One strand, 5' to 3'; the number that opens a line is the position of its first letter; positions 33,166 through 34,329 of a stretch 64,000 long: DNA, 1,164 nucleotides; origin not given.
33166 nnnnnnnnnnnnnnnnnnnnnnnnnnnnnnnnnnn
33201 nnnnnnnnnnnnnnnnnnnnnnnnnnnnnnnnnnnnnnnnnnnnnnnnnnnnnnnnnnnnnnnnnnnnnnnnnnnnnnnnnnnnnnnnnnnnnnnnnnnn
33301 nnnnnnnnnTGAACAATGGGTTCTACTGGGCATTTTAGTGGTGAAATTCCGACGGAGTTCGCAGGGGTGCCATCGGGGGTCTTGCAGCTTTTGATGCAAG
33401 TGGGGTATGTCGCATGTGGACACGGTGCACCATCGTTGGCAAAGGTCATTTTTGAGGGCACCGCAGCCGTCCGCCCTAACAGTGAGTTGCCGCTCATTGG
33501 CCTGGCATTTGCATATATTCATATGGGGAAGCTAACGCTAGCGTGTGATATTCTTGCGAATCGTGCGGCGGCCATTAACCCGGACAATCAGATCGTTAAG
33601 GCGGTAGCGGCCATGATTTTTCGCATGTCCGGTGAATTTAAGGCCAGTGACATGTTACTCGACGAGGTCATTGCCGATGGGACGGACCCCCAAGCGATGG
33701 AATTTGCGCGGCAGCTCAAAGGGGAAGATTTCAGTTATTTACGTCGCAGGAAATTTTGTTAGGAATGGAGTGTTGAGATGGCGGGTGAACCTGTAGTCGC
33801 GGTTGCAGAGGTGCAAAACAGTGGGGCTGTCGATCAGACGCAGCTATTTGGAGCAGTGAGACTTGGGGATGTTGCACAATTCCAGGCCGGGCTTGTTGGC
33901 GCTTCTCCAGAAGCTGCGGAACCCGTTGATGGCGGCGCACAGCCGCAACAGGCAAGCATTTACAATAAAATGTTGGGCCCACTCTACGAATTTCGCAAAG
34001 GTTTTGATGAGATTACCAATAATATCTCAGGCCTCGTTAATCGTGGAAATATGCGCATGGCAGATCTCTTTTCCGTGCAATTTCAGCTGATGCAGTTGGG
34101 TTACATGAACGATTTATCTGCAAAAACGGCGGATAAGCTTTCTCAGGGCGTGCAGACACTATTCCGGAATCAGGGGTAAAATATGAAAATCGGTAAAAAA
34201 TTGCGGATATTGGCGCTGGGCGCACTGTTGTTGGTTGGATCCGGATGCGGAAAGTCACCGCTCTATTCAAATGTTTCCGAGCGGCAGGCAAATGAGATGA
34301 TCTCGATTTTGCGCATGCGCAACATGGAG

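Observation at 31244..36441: Stand-alone half of a non-flagellar T3SS: sctD-E-F-G-I-J-K-L operon with Yersinia virC-like order but no secretin, ATPase or export gate nearby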

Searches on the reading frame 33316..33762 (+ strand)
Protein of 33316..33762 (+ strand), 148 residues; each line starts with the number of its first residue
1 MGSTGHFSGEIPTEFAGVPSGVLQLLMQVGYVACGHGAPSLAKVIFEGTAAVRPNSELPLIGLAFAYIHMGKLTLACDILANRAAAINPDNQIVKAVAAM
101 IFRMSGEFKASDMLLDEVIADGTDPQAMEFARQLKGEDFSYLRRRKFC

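Call 3: search_protein_families(library=pfam, proteins=[window:33316-33762:+], max_evalue=0.1)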
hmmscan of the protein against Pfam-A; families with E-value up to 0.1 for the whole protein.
window:33316-33762:+ (148 aa): 1 family
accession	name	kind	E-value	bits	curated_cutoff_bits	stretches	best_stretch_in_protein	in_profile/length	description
PF14559.12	TPR_19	-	0.00048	20.8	25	1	37-99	5-66/68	Tetratricopeptide repeat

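Call 4: search_protein_families(library=ncbifam, proteins=[window:33316-33762:+], max_evalue=0.1)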
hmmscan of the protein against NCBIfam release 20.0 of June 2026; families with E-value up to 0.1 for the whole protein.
window:33316-33762:+ (148 aa): 5 families
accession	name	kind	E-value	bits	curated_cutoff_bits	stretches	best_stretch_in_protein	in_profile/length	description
NF052304.1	CdsG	equivalog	1.9e-09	37.8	170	1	24-132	9-117/133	CdsG family type III secretion system protein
NF052415.1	T3SS_chap_SctY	equivalog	0.00033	21.1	70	1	24-88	7-72/106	type III secretion apparatus assembly chaperone SctY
TIGR03504.1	FimV_Cterm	subfamily_domain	0.0016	18.4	30.65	0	114-132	21-38/44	FimV/HubP family polar landmark protein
TIGR02552.1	LcrH_SycD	equivalog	0.0088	15.8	104.8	1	16-123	11-117/136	SycD/LcrH family type III secretion system chaperone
NF040959.1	MamA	equivalog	0.017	14.5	200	1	33-124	47-137/204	magnetosome protein MamA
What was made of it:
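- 33316..33762 (+): TPR chaperone in the sctG position (probable needle co-chaperone). NCBIfam CdsG NF052304, E 1.9e-9 but 37.8 bits against a cutoff of 170 (call 4).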

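Call 66: predict_structure(protein=window:33316-33762:+)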
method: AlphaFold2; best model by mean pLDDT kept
length: 148 residues; sequences in the alignment: 1
mean_pLDDT: 77.3   pTM: 0.64
mean pLDDT of the five models: 77.3, 66.6, 63.9, 62.6, 59.8
residues with pLDDT >= 90: 14; 70-90: 104; 50-70: 9; < 50: 21
segments of 3 or more residues with pLDDT < 50: 1-16, 144-148
pLDDT, mean of each block of 10 residues (from residue 1): 40 54 81 84 90 86 85 84 84 83 80 91 87 78 48
secondary structure, 60 per line:
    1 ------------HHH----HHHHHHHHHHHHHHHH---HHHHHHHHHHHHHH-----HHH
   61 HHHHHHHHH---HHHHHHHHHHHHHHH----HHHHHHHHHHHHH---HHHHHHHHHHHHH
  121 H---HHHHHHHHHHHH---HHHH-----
elements in order: H20-35 H39-52 H58-69 H73-87 H92-104 H108-121 H125-136 H140-143

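Call 70: fold_search(model_id=the predicted structure, library=pdb)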
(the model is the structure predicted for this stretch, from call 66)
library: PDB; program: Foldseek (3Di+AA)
matches with E <= 10: 1263; with E <= 0.001: 8
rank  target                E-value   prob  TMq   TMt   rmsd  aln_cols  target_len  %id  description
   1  2vgx_A                4.5e-04  1.00  0.69  0.75   2.1       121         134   19  Structure of the Yersinia enterocolitica Type III Secretion Translocator Chaperone SycD (released 2007-12-04)
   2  3gz1_B                4.7e-04  1.00  0.68  0.71   2.5       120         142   16  Crystal structure of IpgC in complex with the chaperone binding region of IpaB (released 2009-06-16)
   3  3gz1_A                6.3e-04  1.00  0.70  0.71   4.1       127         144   16  Crystal structure of IpgC in complex with the chaperone binding region of IpaB (released 2009-06-16)
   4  4am9_A                6.7e-04  1.00  0.67  0.74   2.5       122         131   19  CRYSTAL STRUCTURE OF THE YERSINIA ENTEROCOLITICA TYPE III SECRETION CHAPERONE SYCD IN COMPLEX WITH A PEPTIDE OF THE TR (released 2012-05-30)
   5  3wxx_A                7.3e-04  1.00  0.69  0.68   2.3       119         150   18  Crystal Structure of a T3SS complex from Aeromonas hydrophila (released 2015-10-14)
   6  2vgy                  8.5e-04  1.00  0.68  0.76   2.3       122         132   19  Crystal structure of the Yersinia enterocolitica Type III Secretion Translocator Chaperone SycD (alternative dimer) (released 2007-12-04)
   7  8ump_A                8.5e-04  1.00  0.61  0.73   3.4       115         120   15  T33-ml35 - Designed Tetrahedral Protein Cage Using Machine Learning Algorithms (released 2023-11-15)
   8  7nrg_A                9.3e-04  1.00  0.71  0.76   2.2       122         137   16  Crystal structure of a shortened IpgC variant in complex with (1R)-2-amino-1-(4-fluorophenyl)ethanol (released 2022-03-23)
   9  3wxx_E                1.2e-03  1.00  0.69  0.68   2.3       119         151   18  Crystal Structure of a T3SS complex from Aeromonas hydrophila (released 2015-10-14)
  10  2xcc_A                1.2e-03  1.00  0.67  0.74   3.0       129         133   15  Crystal structure of PcrH from Pseudomonas aeruginosa (released 2010-05-05)
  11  7azv_B                1.4e-03  1.00  0.68  0.75   4.0       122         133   16  Crystal structure of a shortened IpgC variant in complex with 4-(trifluoromethyl)benzene-1-carboximidamide (released 2021-12-01)
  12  4jl0_B                1.4e-03  1.00  0.69  0.81   2.2       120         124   16  Crystal structure of PcrH in complex with the chaperone binding region of PopB (released 2013-12-11)
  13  7axy_B                1.5e-03  1.00  0.67  0.72   2.5       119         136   16  Crystal structure of a shortened IpgC variant in complex with 3-amino-5-(pyrrolidin-1-yl)-1H-pyrazole-4-carbonitrile (released 2021-11-24)
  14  2vgx_B                1.6e-03  1.00  0.66  0.67   2.5       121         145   19  Structure of the Yersinia enterocolitica Type III Secretion Translocator Chaperone SycD (released 2007-12-04)
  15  1na0_A                1.6e-03  1.00  0.60  0.72   3.7       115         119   15  Design of Stable alpha-Helical Arrays from an Idealized TPR Motif (released 2003-06-03)
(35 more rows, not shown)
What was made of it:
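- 33316..33762 (+): The single-sequence AlphaFold model (pLDDT 77) is a seven-helix TPR whose best PDB matches are the T3SS TPR chaperones SycD, IpgC, AcrH and PcrH, TM 0.67-0.75 (calls 66, 70). dN/dS 0.08.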

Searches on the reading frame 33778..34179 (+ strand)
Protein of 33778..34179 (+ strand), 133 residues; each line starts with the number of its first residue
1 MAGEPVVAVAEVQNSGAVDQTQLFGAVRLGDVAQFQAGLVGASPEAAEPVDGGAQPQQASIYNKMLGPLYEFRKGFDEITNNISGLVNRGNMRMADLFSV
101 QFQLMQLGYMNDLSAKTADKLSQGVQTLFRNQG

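Call 3: search_protein_families(library=pfam, proteins=[window:33778-34179:+], max_evalue=0.1)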
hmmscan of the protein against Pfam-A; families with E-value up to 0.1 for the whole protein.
window:33778-34179:+ (133 aa): 1 family
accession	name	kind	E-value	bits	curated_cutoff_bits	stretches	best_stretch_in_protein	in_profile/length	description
PF17001.10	T3SS_basalb_I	-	2e-08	35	32.4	1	31-132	2-94/94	Type III secretion basal body protein I, YscI, HrpB, PscI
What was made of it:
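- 33778..34179 (+): sctI: inner rod subunit. PF17001 at 35 bits (cutoff 32.4) (call 3).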

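Call 4: search_protein_families(library=ncbifam, proteins=[window:33778-34179:+], max_evalue=0.1)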
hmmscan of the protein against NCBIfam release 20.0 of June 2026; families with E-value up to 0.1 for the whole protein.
window:33778-34179:+ (133 aa): 1 family
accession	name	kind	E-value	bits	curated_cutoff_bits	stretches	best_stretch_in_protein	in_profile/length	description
TIGR02497.1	yscI_hrpB_dom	equivalog_domain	0.00091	19.1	23.45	1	96-129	3-36/39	type III secretion system inner rod subunit SctI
